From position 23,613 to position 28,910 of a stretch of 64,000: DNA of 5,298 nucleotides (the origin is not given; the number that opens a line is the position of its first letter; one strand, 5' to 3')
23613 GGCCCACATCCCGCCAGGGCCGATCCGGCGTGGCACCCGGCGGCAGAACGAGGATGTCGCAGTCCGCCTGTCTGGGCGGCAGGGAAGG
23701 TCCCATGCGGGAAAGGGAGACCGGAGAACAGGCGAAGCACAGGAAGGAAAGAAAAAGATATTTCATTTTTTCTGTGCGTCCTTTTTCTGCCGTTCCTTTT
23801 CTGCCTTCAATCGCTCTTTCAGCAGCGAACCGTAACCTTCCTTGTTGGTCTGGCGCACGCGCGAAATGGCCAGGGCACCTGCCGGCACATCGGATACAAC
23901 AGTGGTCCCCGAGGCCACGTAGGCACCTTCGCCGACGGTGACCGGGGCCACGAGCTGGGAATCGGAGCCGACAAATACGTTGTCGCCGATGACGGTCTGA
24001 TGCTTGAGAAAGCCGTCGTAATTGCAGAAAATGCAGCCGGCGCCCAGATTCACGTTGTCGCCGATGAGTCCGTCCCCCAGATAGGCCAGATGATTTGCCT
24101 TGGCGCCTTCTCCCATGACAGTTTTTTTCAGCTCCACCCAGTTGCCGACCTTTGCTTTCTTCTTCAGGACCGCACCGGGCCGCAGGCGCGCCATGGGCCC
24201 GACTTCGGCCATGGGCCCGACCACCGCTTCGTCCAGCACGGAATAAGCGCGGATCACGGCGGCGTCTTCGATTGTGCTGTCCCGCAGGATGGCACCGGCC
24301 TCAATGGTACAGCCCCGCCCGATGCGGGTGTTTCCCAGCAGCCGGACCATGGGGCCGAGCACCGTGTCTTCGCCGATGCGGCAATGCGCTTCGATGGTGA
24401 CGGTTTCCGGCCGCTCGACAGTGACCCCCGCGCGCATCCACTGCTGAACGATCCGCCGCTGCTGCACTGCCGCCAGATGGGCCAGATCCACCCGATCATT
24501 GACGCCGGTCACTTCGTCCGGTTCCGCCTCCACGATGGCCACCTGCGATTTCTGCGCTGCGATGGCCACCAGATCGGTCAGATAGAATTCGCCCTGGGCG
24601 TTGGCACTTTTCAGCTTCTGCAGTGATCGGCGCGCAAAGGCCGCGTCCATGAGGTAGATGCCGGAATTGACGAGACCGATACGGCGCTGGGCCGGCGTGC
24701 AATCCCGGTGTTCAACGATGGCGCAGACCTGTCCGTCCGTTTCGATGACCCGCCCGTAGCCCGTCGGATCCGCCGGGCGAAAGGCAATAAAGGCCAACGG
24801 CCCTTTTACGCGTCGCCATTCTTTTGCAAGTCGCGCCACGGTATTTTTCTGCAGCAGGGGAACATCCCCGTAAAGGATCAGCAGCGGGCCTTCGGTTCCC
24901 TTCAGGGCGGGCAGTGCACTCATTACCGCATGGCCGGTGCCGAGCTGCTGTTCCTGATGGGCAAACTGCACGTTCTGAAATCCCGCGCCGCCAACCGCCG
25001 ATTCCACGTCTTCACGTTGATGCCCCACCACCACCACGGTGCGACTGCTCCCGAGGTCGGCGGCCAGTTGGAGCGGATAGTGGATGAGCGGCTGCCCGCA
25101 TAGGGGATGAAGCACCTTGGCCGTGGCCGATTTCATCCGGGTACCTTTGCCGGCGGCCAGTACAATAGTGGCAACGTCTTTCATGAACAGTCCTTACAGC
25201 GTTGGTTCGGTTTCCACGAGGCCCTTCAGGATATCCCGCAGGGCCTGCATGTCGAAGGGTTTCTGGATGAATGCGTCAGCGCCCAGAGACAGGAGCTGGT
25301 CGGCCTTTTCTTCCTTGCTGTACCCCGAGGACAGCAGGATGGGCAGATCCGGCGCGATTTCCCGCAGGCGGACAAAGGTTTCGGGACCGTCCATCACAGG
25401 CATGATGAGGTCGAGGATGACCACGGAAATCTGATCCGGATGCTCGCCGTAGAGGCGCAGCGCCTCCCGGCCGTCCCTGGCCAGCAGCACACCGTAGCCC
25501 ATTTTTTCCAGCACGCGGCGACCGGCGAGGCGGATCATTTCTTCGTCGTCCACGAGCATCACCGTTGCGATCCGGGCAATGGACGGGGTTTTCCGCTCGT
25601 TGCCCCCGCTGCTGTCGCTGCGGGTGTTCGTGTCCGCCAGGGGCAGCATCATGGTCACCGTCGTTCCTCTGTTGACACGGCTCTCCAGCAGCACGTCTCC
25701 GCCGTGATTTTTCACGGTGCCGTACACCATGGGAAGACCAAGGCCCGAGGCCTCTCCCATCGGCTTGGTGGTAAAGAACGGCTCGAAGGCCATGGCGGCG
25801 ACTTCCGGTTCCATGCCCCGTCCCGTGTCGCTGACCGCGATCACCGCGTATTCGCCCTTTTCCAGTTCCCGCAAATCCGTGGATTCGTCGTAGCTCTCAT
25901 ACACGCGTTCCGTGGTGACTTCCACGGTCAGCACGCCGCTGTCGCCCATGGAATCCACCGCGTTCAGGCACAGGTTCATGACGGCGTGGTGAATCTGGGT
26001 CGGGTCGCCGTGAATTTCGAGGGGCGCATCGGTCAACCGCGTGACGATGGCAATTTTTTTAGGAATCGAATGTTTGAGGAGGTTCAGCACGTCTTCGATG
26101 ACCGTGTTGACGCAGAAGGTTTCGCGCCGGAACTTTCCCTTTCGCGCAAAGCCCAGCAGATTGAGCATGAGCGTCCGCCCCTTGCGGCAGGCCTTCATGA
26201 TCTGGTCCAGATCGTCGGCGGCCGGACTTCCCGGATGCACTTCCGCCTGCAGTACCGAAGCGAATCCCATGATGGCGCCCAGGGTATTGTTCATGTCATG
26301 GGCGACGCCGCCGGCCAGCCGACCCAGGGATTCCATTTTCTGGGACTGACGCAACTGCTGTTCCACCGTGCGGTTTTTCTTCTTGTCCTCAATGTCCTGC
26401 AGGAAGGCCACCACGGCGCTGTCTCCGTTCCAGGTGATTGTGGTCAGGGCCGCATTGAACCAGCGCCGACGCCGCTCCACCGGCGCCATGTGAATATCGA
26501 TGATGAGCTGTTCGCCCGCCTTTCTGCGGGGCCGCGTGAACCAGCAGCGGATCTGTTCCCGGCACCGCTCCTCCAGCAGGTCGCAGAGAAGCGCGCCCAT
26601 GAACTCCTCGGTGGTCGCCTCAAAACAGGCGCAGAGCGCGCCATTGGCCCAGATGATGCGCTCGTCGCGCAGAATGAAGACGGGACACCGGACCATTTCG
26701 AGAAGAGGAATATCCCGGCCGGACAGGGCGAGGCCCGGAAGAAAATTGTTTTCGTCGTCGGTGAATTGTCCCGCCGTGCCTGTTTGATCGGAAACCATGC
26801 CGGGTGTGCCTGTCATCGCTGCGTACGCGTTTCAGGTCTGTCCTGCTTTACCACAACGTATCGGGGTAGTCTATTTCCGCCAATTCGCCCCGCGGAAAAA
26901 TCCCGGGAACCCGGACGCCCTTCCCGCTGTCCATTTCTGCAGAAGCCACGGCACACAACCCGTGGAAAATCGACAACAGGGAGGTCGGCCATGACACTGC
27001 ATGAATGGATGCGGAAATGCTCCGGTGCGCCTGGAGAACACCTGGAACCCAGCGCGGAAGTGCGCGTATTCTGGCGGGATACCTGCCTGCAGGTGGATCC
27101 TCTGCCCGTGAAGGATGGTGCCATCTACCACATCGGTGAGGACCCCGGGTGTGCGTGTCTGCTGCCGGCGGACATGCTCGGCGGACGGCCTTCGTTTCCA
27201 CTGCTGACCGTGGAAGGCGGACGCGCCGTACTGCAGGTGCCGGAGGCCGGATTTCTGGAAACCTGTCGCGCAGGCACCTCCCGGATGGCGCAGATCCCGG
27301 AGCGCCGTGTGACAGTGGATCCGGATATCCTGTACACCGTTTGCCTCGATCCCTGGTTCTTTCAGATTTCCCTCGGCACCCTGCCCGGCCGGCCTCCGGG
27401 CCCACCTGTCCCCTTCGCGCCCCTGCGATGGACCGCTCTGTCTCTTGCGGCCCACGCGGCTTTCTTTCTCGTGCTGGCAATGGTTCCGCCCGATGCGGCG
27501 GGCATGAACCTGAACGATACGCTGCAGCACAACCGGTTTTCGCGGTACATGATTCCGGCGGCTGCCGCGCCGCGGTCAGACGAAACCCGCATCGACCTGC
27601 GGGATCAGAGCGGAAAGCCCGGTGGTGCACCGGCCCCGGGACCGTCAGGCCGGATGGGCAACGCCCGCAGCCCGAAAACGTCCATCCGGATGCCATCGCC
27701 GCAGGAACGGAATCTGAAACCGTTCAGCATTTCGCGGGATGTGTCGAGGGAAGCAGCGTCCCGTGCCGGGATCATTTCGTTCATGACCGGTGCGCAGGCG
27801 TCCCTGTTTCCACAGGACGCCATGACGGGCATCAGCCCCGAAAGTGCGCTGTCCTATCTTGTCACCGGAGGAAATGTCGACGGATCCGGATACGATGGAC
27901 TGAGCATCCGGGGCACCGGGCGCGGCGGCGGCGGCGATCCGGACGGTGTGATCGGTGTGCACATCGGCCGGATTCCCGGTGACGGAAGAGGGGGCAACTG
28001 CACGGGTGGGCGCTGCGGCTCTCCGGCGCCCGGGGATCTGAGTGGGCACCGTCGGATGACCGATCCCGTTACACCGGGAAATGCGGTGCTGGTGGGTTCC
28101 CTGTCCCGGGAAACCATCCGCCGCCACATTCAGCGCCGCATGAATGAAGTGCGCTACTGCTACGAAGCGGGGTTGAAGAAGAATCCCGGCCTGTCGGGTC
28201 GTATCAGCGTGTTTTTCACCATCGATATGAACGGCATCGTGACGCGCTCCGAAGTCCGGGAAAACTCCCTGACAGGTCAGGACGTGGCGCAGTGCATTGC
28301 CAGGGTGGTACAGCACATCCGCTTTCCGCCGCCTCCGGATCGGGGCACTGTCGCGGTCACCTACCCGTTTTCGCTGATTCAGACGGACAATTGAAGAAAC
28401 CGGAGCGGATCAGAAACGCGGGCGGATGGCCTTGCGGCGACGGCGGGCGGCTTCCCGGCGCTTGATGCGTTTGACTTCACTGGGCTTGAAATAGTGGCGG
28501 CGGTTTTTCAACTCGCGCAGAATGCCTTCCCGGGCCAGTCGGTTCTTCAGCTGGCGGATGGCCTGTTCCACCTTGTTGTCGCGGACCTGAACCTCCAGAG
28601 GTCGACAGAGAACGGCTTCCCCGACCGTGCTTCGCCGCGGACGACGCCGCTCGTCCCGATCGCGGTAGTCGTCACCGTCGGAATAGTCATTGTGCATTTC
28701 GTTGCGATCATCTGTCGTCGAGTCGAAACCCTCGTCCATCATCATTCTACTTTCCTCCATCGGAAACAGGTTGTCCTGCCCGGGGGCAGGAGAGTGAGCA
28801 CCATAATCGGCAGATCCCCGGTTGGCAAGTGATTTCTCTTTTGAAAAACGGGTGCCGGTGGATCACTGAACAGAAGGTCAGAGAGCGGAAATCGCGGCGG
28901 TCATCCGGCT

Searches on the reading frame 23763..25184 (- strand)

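Call 17: search_protein_families(library=pfam, proteins=[window:23763-25184:-], max_evalue=0.001)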
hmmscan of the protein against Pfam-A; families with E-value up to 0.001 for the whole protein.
window:23763-25184:- (473 aa): 9 families
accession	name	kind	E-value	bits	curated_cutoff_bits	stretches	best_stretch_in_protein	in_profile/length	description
PF00132.30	Hexapep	-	1.1e-27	94.9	27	2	397-429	2-34/36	Bacterial transferase hexapeptide (six repeats)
PF12804.13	NTP_transf_3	-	9.3e-20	71.8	27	1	7-135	2-123/160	MobA-like NTP transferase domain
PF25084.1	LbH_EIF2B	-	5.4e-16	58.9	54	1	257-351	11-104/105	EIF2B subunit epsilon LbH domain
PF00483.29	NTP_transferase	-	1.6e-14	54.5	21.2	1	6-214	2-214/245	Nucleotidyl transferase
PF14602.12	Hexapep_2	-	5.6e-11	42.4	27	1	397-429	2-32/34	Hexapeptide repeat of succinyl-transferase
PF01128.25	IspD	-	8.7e-10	39.2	27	1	4-128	1-123/221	2-C-methyl-D-erythritol 4-phosphate cytidylyltransferase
PF25087.1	GMPPB_C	-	3.4e-07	30.4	39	1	262-347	5-84/110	GMPPB C-terminal domain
PF24894.1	Hexapep_GlmU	-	5.2e-06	26.9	23.3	0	286-347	19-78/104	GlmU-like, C-terminal hexapeptide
PF02348.25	CTP_transf_3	-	7e-05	23.2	22.6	1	6-122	2-113/217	Cytidylyltransferase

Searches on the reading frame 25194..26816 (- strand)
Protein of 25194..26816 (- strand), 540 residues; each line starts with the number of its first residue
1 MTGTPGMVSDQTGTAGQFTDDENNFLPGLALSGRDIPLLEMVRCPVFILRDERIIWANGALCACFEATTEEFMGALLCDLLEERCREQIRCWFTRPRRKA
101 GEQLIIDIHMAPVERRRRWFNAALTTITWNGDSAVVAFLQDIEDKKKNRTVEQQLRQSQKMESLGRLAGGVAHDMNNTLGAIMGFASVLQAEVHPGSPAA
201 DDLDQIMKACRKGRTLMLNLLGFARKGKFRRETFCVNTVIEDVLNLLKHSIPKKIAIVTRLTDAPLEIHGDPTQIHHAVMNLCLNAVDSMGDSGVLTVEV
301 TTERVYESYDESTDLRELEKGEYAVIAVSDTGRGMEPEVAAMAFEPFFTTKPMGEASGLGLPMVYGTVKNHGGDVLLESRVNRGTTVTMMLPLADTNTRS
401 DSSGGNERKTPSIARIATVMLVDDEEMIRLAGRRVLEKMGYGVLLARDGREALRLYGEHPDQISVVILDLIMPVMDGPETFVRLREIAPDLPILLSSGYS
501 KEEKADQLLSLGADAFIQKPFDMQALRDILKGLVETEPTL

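Call 17: search_protein_families(library=pfam, proteins=[window:25194-26816:-], max_evalue=0.001)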
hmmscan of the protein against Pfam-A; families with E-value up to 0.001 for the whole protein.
window:25194-26816:- (540 aa): 6 families
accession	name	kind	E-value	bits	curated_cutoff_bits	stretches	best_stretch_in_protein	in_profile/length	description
PF00072.30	Response_reg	-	2.6e-24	85.9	30.2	1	419-530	1-110/111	Response regulator receiver domain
PF02518.31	HATPase_c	-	7.3e-21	75.1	26.4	1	270-394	1-110/111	Histidine kinase-, DNA gyrase B-, and HSP90-like ATPase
PF00512.31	HisKA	-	3.1e-06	27.6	26.9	1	164-226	2-63/66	His Kinase A (phospho-acceptor) domain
PF13426.13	PAS_9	-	0.00014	22.5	27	1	45-143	3-102/103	PAS domain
PF00989.32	PAS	-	0.00018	22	22.6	1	39-142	7-113/113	PAS fold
PF08448.16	PAS_4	-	0.0004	21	23.1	1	50-145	13-108/110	PAS fold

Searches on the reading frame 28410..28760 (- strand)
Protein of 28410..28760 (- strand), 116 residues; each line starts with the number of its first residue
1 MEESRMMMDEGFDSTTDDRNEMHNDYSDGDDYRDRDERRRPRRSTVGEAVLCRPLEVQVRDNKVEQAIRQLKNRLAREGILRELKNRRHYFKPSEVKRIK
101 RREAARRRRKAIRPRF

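Call 22: search_protein_families(library=pfam, proteins=[window:28410-28760:-], max_evalue=0.001)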
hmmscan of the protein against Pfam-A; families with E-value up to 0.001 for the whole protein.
window:28410-28760:- (116 aa): 1 family
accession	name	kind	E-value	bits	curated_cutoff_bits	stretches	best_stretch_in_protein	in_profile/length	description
PF01165.25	Ribosomal_S21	-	1.7e-15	56.9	27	1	56-109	1-55/55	Ribosomal protein S21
